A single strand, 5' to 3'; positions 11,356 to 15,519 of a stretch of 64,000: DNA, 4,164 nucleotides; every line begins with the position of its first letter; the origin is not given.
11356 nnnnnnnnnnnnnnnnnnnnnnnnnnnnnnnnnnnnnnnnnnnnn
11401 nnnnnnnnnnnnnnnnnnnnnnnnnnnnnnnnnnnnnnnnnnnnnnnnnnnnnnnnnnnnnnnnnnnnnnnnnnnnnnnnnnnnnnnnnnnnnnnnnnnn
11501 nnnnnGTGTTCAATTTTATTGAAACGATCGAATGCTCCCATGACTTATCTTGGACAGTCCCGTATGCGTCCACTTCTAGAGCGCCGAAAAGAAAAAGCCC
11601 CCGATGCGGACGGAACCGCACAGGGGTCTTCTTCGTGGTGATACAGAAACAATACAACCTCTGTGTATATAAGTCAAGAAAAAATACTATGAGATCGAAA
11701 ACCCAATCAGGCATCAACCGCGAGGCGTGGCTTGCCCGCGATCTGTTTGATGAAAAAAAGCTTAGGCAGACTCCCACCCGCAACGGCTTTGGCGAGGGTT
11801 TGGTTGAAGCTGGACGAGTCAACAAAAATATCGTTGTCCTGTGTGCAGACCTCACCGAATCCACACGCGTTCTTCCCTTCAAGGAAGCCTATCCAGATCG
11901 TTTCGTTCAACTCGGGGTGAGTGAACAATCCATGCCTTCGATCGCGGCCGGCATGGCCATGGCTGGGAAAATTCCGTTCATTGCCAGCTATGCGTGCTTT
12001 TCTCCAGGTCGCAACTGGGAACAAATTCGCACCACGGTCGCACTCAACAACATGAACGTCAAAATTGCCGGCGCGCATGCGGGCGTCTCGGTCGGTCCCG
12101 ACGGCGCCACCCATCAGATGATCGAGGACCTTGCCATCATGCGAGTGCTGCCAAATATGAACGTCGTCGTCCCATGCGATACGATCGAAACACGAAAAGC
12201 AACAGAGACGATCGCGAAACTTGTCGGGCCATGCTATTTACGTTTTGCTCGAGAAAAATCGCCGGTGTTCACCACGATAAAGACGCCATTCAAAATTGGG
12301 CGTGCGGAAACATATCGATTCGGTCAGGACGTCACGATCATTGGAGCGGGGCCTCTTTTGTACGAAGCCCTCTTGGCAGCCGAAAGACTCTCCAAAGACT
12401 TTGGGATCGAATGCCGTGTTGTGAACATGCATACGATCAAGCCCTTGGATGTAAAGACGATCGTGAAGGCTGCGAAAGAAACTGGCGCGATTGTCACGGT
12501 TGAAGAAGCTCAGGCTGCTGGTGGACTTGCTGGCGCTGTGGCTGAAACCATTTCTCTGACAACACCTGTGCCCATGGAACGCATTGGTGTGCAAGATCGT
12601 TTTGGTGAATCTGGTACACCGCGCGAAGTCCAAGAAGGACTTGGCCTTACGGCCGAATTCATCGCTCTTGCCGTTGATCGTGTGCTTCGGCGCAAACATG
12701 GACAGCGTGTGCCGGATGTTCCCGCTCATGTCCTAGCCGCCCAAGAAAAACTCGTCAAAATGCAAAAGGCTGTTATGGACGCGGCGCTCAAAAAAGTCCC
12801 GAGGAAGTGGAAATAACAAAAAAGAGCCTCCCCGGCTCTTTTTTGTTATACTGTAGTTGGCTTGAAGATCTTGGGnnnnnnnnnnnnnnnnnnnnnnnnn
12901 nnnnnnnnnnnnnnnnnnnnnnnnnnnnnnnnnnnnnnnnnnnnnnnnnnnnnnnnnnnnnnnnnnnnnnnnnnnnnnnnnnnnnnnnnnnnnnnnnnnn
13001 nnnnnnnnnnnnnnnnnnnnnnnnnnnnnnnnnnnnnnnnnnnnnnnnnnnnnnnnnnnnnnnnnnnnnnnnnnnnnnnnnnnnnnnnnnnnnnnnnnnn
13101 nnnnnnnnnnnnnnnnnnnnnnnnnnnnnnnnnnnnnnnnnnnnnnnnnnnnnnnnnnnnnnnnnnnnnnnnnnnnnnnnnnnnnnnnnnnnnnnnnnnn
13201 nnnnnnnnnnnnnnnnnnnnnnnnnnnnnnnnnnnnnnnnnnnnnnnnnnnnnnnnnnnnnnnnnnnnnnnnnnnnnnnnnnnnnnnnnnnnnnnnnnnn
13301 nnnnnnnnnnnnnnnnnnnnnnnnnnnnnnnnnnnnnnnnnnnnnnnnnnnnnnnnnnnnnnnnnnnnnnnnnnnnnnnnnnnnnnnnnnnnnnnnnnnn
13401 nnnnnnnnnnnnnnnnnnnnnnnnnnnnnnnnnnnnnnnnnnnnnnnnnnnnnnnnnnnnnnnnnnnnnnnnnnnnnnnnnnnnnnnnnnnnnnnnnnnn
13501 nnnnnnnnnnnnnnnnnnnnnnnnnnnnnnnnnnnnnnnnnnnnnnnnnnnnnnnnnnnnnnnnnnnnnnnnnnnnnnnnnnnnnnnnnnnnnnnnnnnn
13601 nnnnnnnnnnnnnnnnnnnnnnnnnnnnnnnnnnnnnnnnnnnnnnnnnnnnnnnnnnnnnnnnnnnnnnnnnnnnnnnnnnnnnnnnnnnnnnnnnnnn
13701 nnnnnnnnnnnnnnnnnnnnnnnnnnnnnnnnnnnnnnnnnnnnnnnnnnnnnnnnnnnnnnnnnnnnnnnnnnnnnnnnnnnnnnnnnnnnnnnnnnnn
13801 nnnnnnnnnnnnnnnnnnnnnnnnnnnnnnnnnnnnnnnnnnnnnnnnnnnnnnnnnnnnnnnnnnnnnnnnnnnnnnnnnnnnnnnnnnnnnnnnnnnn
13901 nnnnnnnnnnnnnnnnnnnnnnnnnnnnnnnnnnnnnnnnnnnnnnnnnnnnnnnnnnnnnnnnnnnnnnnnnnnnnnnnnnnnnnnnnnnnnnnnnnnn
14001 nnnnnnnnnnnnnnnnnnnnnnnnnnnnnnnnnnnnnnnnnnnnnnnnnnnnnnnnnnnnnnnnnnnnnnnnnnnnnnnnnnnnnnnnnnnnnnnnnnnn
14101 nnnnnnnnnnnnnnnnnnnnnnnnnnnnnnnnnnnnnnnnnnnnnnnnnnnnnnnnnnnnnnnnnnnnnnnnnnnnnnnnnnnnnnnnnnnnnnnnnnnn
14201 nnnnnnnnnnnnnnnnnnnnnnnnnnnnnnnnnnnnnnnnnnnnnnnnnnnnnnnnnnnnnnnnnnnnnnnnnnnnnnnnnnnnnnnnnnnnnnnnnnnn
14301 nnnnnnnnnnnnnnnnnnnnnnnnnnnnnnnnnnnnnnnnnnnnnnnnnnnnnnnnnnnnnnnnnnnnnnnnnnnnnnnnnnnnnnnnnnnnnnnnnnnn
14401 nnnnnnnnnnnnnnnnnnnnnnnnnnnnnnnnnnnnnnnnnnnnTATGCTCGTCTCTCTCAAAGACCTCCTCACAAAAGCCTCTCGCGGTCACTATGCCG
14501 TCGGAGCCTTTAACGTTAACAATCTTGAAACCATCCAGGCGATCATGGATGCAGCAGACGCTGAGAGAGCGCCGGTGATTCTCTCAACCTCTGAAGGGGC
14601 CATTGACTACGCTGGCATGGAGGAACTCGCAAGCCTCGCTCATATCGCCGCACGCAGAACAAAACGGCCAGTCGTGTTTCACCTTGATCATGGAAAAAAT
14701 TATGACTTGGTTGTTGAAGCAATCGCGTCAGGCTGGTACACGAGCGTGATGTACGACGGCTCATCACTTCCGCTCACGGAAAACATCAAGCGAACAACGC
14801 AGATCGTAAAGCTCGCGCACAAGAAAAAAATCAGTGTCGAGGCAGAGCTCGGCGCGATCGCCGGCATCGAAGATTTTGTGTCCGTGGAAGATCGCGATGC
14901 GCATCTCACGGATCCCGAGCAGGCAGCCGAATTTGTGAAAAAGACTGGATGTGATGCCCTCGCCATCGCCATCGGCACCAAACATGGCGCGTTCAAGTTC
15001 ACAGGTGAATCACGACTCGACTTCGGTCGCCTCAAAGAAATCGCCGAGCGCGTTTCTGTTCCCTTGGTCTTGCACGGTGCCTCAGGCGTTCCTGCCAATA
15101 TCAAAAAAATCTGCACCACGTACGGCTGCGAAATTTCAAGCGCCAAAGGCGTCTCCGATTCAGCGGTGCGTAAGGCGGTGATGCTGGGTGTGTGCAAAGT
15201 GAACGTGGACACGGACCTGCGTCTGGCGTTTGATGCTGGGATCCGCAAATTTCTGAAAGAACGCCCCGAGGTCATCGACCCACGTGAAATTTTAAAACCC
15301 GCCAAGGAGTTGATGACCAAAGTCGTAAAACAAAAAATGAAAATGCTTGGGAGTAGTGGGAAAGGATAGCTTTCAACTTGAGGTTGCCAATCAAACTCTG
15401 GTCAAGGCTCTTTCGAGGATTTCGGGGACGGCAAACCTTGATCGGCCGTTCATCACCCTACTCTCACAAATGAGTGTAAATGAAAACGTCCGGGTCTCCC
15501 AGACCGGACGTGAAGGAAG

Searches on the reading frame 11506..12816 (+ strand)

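Call 31: search_protein_families(library=pfam, proteins=[window:11506-12816:+], max_evalue=0.001)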
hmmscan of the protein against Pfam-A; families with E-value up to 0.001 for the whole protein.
window:11506-12816:+ (436 aa): 3 families
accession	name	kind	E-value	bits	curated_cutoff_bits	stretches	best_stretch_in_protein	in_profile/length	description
PF02779.29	Transket_pyr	-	1.1e-39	136.3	27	1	90-251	4-171/174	Transketolase, pyrimidine binding domain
PF02780.25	Transketolase_C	-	7.9e-30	103.8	25.9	1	265-384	1-122/124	Transketolase, C-terminal domain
PF22613.1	Transketolase_C_1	-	0.00022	21.8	27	1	274-382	12-113/113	Transketolase-like TK C-terminal domain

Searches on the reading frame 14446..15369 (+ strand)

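Call 31: search_protein_families(library=pfam, proteins=[window:14446-15369:+], max_evalue=0.001)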
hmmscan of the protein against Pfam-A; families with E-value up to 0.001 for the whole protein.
window:14446-15369:+ (307 aa): 1 family
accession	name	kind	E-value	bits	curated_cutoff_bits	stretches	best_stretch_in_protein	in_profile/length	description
PF01116.26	F_bP_aldolase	-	6.7e-100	334.6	25.5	1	3-306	1-277/277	Fructose-bisphosphate aldolase class-II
